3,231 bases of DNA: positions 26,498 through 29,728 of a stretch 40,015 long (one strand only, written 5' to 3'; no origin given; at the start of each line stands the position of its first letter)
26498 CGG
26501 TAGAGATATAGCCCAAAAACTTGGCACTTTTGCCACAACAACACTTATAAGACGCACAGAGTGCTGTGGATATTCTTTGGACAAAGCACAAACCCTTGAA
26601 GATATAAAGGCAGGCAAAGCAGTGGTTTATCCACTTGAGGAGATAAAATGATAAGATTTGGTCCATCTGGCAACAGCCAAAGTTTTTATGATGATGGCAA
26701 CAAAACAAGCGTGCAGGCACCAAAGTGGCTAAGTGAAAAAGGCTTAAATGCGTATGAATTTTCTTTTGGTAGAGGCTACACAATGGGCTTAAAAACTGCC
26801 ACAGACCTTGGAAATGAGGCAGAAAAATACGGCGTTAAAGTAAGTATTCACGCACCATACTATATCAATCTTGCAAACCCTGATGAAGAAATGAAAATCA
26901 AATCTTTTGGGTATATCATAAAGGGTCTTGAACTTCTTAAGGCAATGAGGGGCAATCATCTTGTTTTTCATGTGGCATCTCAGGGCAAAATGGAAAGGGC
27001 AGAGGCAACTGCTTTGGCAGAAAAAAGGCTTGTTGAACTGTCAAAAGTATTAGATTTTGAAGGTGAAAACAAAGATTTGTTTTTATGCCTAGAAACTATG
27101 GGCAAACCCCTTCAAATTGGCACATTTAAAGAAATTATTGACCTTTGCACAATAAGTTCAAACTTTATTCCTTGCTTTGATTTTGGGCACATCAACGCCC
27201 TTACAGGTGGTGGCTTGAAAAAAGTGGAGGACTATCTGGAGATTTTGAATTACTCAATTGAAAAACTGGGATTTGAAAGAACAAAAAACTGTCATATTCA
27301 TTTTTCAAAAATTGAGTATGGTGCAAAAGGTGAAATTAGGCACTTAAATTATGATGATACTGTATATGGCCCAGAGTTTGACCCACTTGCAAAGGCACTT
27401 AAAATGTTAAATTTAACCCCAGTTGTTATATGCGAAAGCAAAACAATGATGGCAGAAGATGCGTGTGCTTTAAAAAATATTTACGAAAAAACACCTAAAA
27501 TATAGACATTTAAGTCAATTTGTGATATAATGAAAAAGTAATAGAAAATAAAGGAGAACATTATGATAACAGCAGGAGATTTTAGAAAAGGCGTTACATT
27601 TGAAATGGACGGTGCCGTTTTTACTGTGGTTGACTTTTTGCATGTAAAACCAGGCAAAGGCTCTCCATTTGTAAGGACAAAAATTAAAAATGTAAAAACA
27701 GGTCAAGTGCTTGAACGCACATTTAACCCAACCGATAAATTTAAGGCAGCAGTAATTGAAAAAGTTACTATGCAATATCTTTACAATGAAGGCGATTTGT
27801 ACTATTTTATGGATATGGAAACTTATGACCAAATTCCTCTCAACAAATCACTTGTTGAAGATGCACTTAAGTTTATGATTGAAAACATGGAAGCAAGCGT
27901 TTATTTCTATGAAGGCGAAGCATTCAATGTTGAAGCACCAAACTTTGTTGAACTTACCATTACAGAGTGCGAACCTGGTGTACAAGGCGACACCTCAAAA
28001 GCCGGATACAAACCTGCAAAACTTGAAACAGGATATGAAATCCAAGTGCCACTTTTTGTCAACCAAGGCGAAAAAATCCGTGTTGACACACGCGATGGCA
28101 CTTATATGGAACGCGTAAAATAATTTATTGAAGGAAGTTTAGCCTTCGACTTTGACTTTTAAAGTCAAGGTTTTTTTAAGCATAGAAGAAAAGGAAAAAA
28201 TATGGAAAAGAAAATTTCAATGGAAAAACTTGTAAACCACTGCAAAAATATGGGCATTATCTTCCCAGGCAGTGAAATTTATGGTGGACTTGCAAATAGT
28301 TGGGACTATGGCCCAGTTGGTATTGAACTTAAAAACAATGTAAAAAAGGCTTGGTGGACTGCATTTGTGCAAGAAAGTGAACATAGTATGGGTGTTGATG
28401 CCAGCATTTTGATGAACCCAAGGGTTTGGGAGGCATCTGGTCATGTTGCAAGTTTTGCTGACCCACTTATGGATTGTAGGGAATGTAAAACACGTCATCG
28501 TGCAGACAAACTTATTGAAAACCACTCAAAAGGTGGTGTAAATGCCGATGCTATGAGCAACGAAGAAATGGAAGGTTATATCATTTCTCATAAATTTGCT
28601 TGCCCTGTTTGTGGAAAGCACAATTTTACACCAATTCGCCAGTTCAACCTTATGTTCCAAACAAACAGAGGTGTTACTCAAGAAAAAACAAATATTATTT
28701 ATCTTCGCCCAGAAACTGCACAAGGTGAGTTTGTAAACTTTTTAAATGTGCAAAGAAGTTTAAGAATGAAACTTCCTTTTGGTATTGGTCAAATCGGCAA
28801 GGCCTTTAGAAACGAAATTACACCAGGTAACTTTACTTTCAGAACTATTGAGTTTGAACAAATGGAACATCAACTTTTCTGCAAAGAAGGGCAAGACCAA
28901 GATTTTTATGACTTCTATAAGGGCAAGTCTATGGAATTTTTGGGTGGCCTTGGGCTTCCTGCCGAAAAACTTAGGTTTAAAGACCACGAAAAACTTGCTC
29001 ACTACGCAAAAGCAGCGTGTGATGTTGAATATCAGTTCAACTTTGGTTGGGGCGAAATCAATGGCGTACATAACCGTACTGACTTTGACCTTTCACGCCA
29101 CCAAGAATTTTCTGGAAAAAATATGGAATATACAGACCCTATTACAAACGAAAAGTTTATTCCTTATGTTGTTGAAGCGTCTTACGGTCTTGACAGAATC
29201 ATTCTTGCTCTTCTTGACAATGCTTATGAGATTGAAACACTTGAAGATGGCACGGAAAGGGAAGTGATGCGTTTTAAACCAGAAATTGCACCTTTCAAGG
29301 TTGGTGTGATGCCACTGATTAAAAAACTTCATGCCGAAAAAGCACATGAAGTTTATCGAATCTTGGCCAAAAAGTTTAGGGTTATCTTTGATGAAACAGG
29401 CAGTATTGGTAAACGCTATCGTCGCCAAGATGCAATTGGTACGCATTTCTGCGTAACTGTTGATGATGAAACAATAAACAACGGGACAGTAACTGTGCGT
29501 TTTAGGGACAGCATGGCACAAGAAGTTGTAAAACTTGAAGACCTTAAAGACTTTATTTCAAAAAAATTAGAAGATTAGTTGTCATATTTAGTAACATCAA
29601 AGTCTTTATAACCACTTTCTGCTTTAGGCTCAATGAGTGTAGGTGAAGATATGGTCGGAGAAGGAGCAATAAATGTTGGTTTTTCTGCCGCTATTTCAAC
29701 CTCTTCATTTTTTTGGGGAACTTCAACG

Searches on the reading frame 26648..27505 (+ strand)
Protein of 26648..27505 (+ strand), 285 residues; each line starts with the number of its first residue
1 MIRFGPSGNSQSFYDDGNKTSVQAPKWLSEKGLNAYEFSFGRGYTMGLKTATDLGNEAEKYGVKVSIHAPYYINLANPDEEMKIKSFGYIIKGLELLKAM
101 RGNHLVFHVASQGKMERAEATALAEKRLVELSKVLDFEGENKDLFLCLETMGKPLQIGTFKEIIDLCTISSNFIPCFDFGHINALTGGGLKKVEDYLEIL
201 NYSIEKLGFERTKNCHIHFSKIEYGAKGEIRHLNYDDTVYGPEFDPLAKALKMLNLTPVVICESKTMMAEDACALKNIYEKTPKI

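Call 10: search_protein_families(library=pfam, proteins=[window:26648-27505:+], max_evalue=0.001)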
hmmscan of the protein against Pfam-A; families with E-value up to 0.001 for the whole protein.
window:26648-27505:+ (285 aa): 1 family
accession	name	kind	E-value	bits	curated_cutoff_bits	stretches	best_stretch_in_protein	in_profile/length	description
PF01261.30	AP_endonuc_2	-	1.3e-24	87.7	31.1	1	26-266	2-231/249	Xylose isomerase-like TIM barrel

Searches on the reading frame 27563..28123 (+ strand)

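Call 10: search_protein_families(library=pfam, proteins=[window:27563-28123:+], max_evalue=0.001)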
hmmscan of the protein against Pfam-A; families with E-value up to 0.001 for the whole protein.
window:27563-28123:+ (186 aa): 3 families
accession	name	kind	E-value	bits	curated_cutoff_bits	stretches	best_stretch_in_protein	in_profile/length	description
PF09285.17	Elong-fact-P_C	-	1.1e-28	99.1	25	1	129-184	1-56/56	Elongation factor P, C-terminal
PF08207.18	EFP_N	-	4.9e-26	90.9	23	1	3-60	1-58/58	Elongation factor P (EF-P) KOW-like domain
PF01132.26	EFP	-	1.8e-22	79.5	27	1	69-120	2-53/54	Elongation factor P (EF-P) OB domain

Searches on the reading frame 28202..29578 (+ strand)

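Call 11: search_protein_families(library=pfam, proteins=[window:28202-29578:+], max_evalue=0.001)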
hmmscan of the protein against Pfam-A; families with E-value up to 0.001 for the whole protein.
window:28202-29578:+ (458 aa): 2 families
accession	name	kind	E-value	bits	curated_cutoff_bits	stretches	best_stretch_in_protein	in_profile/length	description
PF03129.25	HGTP_anticodon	-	3.3e-20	72.5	21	1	366-454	1-93/94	Anticodon binding domain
PF00587.30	tRNA-synt_2b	-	4.2e-09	37.2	29.3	1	160-340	5-178/179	tRNA synthetase class II core domain (G, H, P, S and T)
